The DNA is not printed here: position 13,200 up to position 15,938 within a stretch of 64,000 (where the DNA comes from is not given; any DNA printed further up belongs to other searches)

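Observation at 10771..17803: Six-gene envelope glycosylation cluster combining a WecA-like PNPT, two polyprenyl-P sugar synthases, a YfhO-like GT-C and an MprF-type flippase-like protein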

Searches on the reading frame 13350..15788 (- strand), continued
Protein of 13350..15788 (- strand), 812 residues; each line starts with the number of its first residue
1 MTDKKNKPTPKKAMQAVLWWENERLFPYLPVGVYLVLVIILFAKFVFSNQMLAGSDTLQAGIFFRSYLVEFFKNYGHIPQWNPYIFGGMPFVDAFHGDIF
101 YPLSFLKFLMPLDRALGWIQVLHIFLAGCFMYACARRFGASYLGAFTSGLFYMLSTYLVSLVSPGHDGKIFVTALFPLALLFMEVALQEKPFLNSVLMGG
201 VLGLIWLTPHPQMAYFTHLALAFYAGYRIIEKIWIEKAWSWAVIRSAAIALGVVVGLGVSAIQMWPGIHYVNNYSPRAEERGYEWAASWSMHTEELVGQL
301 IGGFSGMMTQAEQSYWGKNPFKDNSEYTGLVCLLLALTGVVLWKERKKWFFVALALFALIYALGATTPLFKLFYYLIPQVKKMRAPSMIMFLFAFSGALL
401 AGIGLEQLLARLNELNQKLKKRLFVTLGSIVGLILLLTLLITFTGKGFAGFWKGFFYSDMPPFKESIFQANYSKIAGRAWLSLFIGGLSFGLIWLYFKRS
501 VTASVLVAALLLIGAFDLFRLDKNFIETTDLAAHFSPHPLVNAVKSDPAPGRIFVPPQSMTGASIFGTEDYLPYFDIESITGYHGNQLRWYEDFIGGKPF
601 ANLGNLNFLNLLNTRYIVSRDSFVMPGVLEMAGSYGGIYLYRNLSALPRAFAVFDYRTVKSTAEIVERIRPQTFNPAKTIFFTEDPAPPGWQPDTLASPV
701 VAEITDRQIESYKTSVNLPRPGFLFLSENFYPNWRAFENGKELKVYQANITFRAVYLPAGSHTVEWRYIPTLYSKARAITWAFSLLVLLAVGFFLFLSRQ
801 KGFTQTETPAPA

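Call 13: find_related_loci(query=A1, collection=genome_contigs, flank=10000)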
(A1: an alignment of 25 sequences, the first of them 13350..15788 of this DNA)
Query A1 (812 aa) in genome_contigs; peptide patterns used: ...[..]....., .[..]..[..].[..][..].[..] (x = any residue, [..] = any of these).
250 stretches matched a pattern; 246 encode a relative of the query (tblastn E <= 1e-3); the best 80 are kept; 80 distinct loci.
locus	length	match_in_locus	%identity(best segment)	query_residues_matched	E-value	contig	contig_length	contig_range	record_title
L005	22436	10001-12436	80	1-812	0e+0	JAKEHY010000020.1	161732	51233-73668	MAG: Candidatus Zixiibacteriota bacterium isolate PMV_8.32 PMV_8.32.k101_403946, whole genome shotgun sequence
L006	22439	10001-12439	71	1-812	0e+0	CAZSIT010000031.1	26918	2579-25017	MAG TPA_asm: uncultured Ignavibacteria bacterium isolate SRP119689_co1_142 genome assembly, contig: NODE_2253_length_269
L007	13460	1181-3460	44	36-791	0e+0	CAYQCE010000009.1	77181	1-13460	MAG TPA_asm: uncultured Ignavibacteria bacterium isolate SRP141376_co4_284 genome assembly, contig: NODE_555_length_7718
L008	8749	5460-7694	44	26-768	0e+0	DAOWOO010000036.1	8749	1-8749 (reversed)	MAG TPA_asm: Candidatus Zixiibacteriota bacterium isolate CSMAG_3056 CSMAG_3056_k141_2557013_length_8749_cov_12.0271, wh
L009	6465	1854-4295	42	1-806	0e+0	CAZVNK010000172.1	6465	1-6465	MAG TPA_asm: uncultured Ignavibacteriaceae bacterium isolate binchicken_co42_233 genome assembly, contig: NODE_22563_len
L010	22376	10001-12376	41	2-791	0e+0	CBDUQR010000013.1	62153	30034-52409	MAG TPA_asm: uncultured bacterium isolate SRR21487743_binner23_Refined_16 genome assembly, contig: ERZ25748485.58, whole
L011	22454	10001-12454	40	1-810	0e+0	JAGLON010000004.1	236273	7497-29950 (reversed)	MAG: Candidatus Zixiibacteriota bacterium isolate RS_7_36 ROV157_7.bin.36.fa_4, whole genome shotgun sequence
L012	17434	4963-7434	40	2-812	0e+0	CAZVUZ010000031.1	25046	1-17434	MAG TPA_asm: uncultured Ignavibacteriales bacterium isolate binchicken_co42_518 genome assembly, contig: NODE_2262_lengt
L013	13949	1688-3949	42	21-773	0e+0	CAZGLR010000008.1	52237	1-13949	MAG TPA_asm: uncultured Ignavibacteriales bacterium isolate SRP141376_co3_444 genome assembly, contig: NODE_1513_length_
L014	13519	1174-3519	41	36-810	0e+0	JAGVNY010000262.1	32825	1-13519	MAG: Candidatus Zixiibacteriota bacterium isolate DeMMO3_21 c_000000039756, whole genome shotgun sequence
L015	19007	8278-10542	43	26-777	0e+0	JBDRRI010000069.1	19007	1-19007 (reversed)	MAG: Candidatus Zixiibacteriota bacterium isolate MEGAHIT-group-2.90 k141_918620, whole genome shotgun sequence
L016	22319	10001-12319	41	36-794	0e+0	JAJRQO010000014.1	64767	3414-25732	MAG: Candidatus Zixiibacteriota bacterium isolate Dive100_bin10.64 k141_402637, whole genome shotgun sequence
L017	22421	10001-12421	41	1-802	0e+0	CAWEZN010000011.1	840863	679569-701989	MAG: uncultured candidate division Zixibacteria bacterium isolate MFD05942.bin.2.353 genome assembly, contig: contig_483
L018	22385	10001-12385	41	7-792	0e+0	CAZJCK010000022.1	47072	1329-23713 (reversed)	MAG TPA_asm: uncultured Ignavibacteriales bacterium isolate SRP141376_co4_224 genome assembly, contig: NODE_1363_length_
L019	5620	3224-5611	42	21-801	0e+0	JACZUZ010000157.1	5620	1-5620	MAG: Candidatus Zixiibacteriota bacterium isolate B17T1B11 B17T1B11_NODE3227, whole genome shotgun sequence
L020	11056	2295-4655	40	28-810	0e+0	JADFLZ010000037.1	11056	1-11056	MAG: Candidatus Zixiibacteriota bacterium isolate B55T3L14 B55T3L14_NODE4536, whole genome shotgun sequence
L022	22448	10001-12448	42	4-809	2e-180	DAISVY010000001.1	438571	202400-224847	MAG TPA_asm: Candidatus Zixiibacteriota bacterium isolate CTOTU1804 NODE_2_length_438571_cov_16.542473, whole genome sho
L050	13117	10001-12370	41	21-805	4e-174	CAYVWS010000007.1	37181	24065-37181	MAG TPA_asm: uncultured Ignavibacteriales bacterium isolate binchicken_co118_103 genome assembly, contig: NODE_1030_leng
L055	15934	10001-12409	40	4-800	1e-172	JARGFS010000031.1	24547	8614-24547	MAG: bacterium isolate C14-12 NODE_31_length_24547_cov_4.282714, whole genome shotgun sequence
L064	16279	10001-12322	39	35-799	1e-169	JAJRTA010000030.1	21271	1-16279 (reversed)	MAG: Candidatus Zixiibacteriota bacterium isolate Dive96_bin1.186 k141_867270, whole genome shotgun sequence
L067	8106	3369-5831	40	4-812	2e-169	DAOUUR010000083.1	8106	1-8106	MAG TPA_asm: bacterium isolate CSMAG_828 CSMAG_828_k141_1731391_length_8106_cov_160.0000, whole genome shotgun sequence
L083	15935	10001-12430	39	4-802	2e-164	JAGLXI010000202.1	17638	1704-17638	MAG: Candidatus Zixiibacteriota bacterium isolate RS_12_5 ZL285.bin.5.fa_202, whole genome shotgun sequence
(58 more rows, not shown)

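Call 25: predict_structure(alignment_id=A1)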
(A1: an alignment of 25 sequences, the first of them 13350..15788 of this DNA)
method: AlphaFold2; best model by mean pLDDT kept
length: 812 residues; sequences in the alignment: 25
mean_pLDDT: 84.9   pTM: 0.85
mean pLDDT of the five models: 84.9, 84.9, 81.2, 80.6, 79.0
residues with pLDDT >= 90: 345; 70-90: 379; 50-70: 63; < 50: 25
segments of 3 or more residues with pLDDT < 50: 1-16, 804-812
pLDDT, mean of each block of 10 residues (from residue 1): 43 52 75 92 90 68 76 82 73 62 80 85 94 94 94 91 73 93 93 94 86 89 95 92 94 95 81 74 83 90 81 77 81 96 92 96 87 86 85 97 91 75 93 95 85 79 85 91 96 90 90 93 84 81 85 81 65 84 72 86 89 91 82 88 91 93 92 89 85 82 86 93 92 91 94 94 92 85 93 81 47 42
secondary structure, 60 per line:
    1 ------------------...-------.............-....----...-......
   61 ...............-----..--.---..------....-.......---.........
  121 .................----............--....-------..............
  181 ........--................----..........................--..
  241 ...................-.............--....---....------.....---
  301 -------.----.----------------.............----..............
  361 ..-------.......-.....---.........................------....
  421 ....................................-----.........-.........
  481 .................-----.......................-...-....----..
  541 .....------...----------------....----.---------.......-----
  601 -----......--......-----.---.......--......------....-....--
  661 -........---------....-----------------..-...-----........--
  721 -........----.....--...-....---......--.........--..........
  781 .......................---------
elements in order (helices of 4 or more, strands of 3 or more residues): H29-41 H43-46 E51-53 H55-75 H97-100 H102-108 H112-137 H142-153 H156-159 H167-188 H191-206 H211-236 H239-259 H261-273 H276-279 H283-286 H293-297 H330-342 H347-362 H370-376 H378-382 H386-410 H417-456 H462-470 H472-497 H503-525 E527-529 H531-534 H539-545 E552-554 H571-574 H589-595 H606-611 E614-619 E629-635 E638-643 E650-653 E655-658 H662-669 E679-682 E703-705 E711-718 E722-729 E734-738 E741-743 E745-748 E752-757 E760-768 H771-803

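Call 28: fold_search(model_id=the predicted structure, library=pdb)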
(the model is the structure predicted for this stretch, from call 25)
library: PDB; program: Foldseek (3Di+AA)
matches with E <= 10: 306; with E <= 0.001: 16
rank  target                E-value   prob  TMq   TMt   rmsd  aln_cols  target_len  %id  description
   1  6w98_A                2.7e-07  1.00  0.43  0.28  20.7       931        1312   10  Single-Particle Cryo-EM Structure of Arabinofuranosyltransferase AftD from Mycobacteria (released 2020-05-13)
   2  5f15                  3.0e-07  1.00  0.39  0.52   8.9       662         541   12  Crystal Structure of ArnT from Cupriavidus metallidurans bound to Undecaprenyl phosphate (released 2016-02-17)
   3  5ezm                  8.8e-07  1.00  0.38  0.51   9.3       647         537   14  Crystal Structure of ArnT from Cupriavidus metallidurans in the apo state (released 2016-02-17)
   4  6wby                  1.4e-06  1.00  0.40  0.27  20.6       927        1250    9  Single-Particle Cryo-EM Structure of Arabinofuranosyltransferase AftD from Mycobacteria, Mutant R1389S Class 2 (released 2020-05-13)
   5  6wbx                  8.5e-06  1.00  0.39  0.27  21.7       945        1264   10  Single-Particle Cryo-EM Structure of Arabinofuranosyltransferase AftD from Mycobacteria, Mutant R1389S Class 1 (released 2020-05-13)
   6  3wak                  2.3e-05  1.00  0.36  0.34  16.0       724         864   11  Crystal structure of the Archaeoglobus fulgidus oligosaccharyltransferase (O29867_ARCFU) in the apo form (released 2013-10-30)
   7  7e9s_A                8.8e-05  1.00  0.34  0.32  19.3       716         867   11  Archaeal oligosaccharyltransferase AglB from Archaeoglobus fulgidus in complex with an inhibitory peptide and a dolich (released 2021-09-08)
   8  6x0o                  1.4e-04  1.00  0.29  0.24  20.4       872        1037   11  Single-Particle Cryo-EM Structure of Arabinosyltransferase EmbB from Mycobacterium smegmatis (released 2020-06-10)
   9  8b6l_I                1.7e-04  1.00  0.41  0.48  14.8       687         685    9  Subtomogram average of the human Sec61-TRAP-OSTA-translocon (released 2022-12-07)
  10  8age_A                3.6e-04  1.00  0.41  0.51  11.3       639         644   10  Structure of yeast oligosaccharylransferase complex with acceptor peptide bound (released 2022-12-07)
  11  6ftg_5                4.6e-04  1.00  0.40  0.49  14.9       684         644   10  Subtomogram average of OST-containing ribosome-translocon complexes from canine rough microsomal membranes (released 2018-03-21)
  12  7oci_F                5.4e-04  1.00  0.39  0.49  12.4       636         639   10  Cryo-EM structure of yeast Ost6p containing oligosaccharyltransferase complex (released 2022-02-16)
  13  8agb_A                6.1e-04  1.00  0.40  0.50  14.0       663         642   10  Structure of yeast oligosaccharylransferase complex with lipid-linked oligosaccharide bound (released 2022-12-07)
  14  6ezn_F                6.9e-04  1.00  0.41  0.49  12.9       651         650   10  Cryo-EM structure of the yeast oligosaccharyltransferase (OST) complex (released 2018-01-17)
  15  5ogl_A                8.1e-04  1.00  0.34  0.39  12.2       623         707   11  Structure of bacterial oligosaccharyltransferase PglB in complex with an acceptor peptide and an lipid-linked oligosac (released 2017-10-25)
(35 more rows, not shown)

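Call 29: search_solved_structures(query=A1, max_evalue=1)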
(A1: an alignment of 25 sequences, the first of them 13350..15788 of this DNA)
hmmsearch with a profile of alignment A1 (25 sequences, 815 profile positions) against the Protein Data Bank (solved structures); distinct sequences matched with E-value up to 1: 1.
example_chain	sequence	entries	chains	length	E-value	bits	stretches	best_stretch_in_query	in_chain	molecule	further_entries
1p6p_A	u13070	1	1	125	0.55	11.5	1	666-746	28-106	Fatty acid-binding protein, liver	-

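Call 30: search_protein_families(library=pfam, alignment_id=A1, max_evalue=0.001)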
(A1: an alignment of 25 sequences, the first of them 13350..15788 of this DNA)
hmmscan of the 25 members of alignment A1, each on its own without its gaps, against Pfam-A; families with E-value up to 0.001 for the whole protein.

A. member 1, window:13350-15788:- (812 aa): 2 families
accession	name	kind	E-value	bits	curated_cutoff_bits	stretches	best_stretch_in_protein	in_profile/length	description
PF10131.15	PTPS_related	-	1.7e-05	24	26.4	1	100-418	9-287/621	6-pyruvoyl-tetrahydropterin synthase related domain; membrane protein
PF09586.16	YfhO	-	2.5e-05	23.3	28.5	1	720-777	775-832/835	Bacterial membrane protein YfhO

B. families by the number of members that match (of 25 scanned): 3 families
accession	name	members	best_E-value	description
PF09586.16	YfhO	21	1.7e-09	Bacterial membrane protein YfhO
PF10131.15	PTPS_related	6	3.6e-06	6-pyruvoyl-tetrahydropterin synthase related domain; membrane protein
PF20176.3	DUF6541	1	8.4e-06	Family of unknown function (DUF6541)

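Call 32: search_protein_families(library=pfam, proteins=[L011:4797-6935:+, L011:7884-9074:+, L022:4912-5859:+, L022:5849-7162:+, L022:7184-7843:+, L022:4295-4915:+, L010:6940-8322:+, L010:8338-8907:+, L017:4586-5524:+, L022:2550-4055:+], max_evalue=0.001)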
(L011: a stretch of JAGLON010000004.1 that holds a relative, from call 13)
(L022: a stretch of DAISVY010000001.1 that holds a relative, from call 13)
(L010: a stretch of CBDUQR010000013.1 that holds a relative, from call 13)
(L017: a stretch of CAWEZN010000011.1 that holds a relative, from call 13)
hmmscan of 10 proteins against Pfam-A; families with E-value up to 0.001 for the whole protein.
L011:4797-6935:+ (712 aa): 0 families

L011:7884-9074:+ (396 aa): 6 families
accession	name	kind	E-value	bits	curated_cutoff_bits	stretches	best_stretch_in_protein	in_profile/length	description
PF00534.26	Glycos_transf_1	-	8.5e-30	104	26.4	1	206-366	8-169/172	Glycosyl transferases group 1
PF13692.12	Glyco_trans_1_4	-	4.1e-22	79.4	27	1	214-353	2-140/142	Glycosyl transferases group 1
PF13439.12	Glyco_transf_4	-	1.3e-21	77.8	28.5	1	21-198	7-166/170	Glycosyltransferase Family 4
PF13579.12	Glyco_trans_4_4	-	2.8e-13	50.9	29.7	1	20-195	5-156/158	Glycosyl transferase 4-like domain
PF13477.12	Glyco_trans_4_2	-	1.6e-08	35.2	23.4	1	20-166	11-133/139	Glycosyl transferase 4-like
PF20706.3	GT4-conflict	-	7.4e-06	25.6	26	1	211-334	195-326/385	Family 4 Glycosyltransferase in conflict systems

L022:4912-5859:+ (315 aa): 2 families
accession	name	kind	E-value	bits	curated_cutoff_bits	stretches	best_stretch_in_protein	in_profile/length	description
PF02729.26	OTCace_N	-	8.7e-43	146.4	29.9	1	7-149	1-147/148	Aspartate/ornithine carbamoyltransferase, carbamoyl-P binding domain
PF00185.30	OTCace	-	7.6e-26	91.5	29.4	1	156-303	1-157/157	Aspartate/ornithine carbamoyltransferase, Asp/Orn binding domain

L022:5849-7162:+ (437 aa): 3 families
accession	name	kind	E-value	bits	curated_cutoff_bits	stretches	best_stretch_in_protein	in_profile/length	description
PF01979.26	Amidohydro_1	-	1.2e-31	110.7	25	1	64-434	1-345/345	Amidohydrolase family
PF07969.17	Amidohydro_3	-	1.3e-18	68.1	29.7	2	342-435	393-472/472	Amidohydrolase family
PF12890.13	DHOase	-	6e-09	36.6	21.2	1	62-248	1-140/142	Dihydro-orotase-like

L022:7184-7843:+ (219 aa): 1 family
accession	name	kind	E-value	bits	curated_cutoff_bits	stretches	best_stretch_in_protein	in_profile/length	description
PF00795.27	CN_hydrolase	-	1.6e-30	106.8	23.2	1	18-219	24-246/256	Carbon-nitrogen hydrolase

L022:4295-4915:+ (206 aa): 2 families
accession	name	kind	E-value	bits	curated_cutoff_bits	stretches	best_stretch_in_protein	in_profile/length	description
PF00156.33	Pribosyltran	-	2.6e-23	82.5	26.3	1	9-157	6-147/158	Phosphoribosyl transferase domain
PF14681.12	UPRTase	-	6.7e-05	22.9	27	1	10-135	46-159/206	Uracil phosphoribosyltransferase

L010:6940-8322:+ (460 aa): 10 families
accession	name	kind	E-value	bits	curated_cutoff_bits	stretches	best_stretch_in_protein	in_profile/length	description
PF13481.12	AAA_25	-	8.9e-16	58.5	27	1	79-225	18-194/195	AAA domain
PF06745.19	ATPase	-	4.5e-15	56.1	26.6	1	76-148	1-74/231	KaiC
PF13541.12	ChlI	-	4.9e-11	43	27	1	347-433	34-121/121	Subunit ChlI of Mg-chelatase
PF18073.7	Zn_ribbon_LapB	-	3.8e-10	39.7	25.7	1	15-41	1-27/28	Rubredoxin metal binding domain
PF05362.19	Lon_C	-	6.1e-07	29.6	21.1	1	371-457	110-201/205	Lon protease (S16) C-terminal proteolytic domain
PF03796.21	DnaB_C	-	2.6e-05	24.2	27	1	76-140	2-66/255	DnaB-like helicase C terminal domain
PF13479.12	AAA_24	-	0.00012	22.4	27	1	96-187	4-81/195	AAA domain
PF13191.12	AAA_16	-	0.00018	22.5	32.6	1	90-167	23-99/167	AAA ATPase domain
PF13401.12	AAA_22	-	0.00038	21.2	27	1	95-220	6-123/130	AAA domain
PF25199.1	nSTAND_NTPase5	-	0.00054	20.2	34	0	96-150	43-99/145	Novel STAND NTPase 5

L010:8338-8907:+ (189 aa): 1 family
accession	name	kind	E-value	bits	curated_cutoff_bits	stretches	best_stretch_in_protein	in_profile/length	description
PF01613.24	Flavin_Reduct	-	6.7e-36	124.2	27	1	14-149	5-138/153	Flavin reductase like domain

L017:4586-5524:+ (312 aa): 1 family
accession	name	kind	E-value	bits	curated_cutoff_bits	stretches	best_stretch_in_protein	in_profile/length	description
PF00404.24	Dockerin_1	-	2.5e-11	44.1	22.9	1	249-302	2-56/57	Dockerin type I domain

L022:2550-4055:+ (501 aa): 13 families
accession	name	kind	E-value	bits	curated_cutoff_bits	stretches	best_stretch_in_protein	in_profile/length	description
PF00005.33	ABC_tran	-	2e-50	171.4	25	2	19-160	1-135/137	ABC transporter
PF13304.12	AAA_21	-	1.2e-12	49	27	1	391-447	232-291/304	AAA domain, putative AbiEii toxin, Type IV TA system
PF02463.25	SMC_N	-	1.6e-12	47.8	40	1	24-181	20-188/220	RecF/RecN/SMC N terminal domain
PF13191.12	AAA_16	-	1.5e-08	35.8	32.6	1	28-174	24-154/167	AAA ATPase domain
PF13555.12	AAA_29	-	8.2e-06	25.9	27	0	24-64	17-56/61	P-loop containing region of AAA domain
PF13401.12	AAA_22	-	2.4e-05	25.1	27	0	32-163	8-96/130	AAA domain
PF13481.12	AAA_25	-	0.00024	21.2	27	0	285-320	29-63/195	AAA domain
PF00004.35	AAA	-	0.0003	21.7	21.2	0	32-66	1-33/131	ATPase family associated with various cellular activities (AAA)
PF07728.20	AAA_5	-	0.00047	20.6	22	0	32-57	2-26/139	AAA domain (dynein-related subfamily)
PF05729.18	NACHT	-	0.00061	20.1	26.7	0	31-57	2-28/167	NACHT domain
PF03193.22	RsgA_GTPase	-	0.00085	19.6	30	0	289-305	106-122/174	RsgA GTPase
PF20703.3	nSTAND1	-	0.00086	19.5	27.1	0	290-314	34-56/379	Novel STAND NTPase 1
PF13558.12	SbcC_Walker_B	-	0.00093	19.8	27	0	396-437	32-86/90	SbcC/RAD50-like, Walker B motif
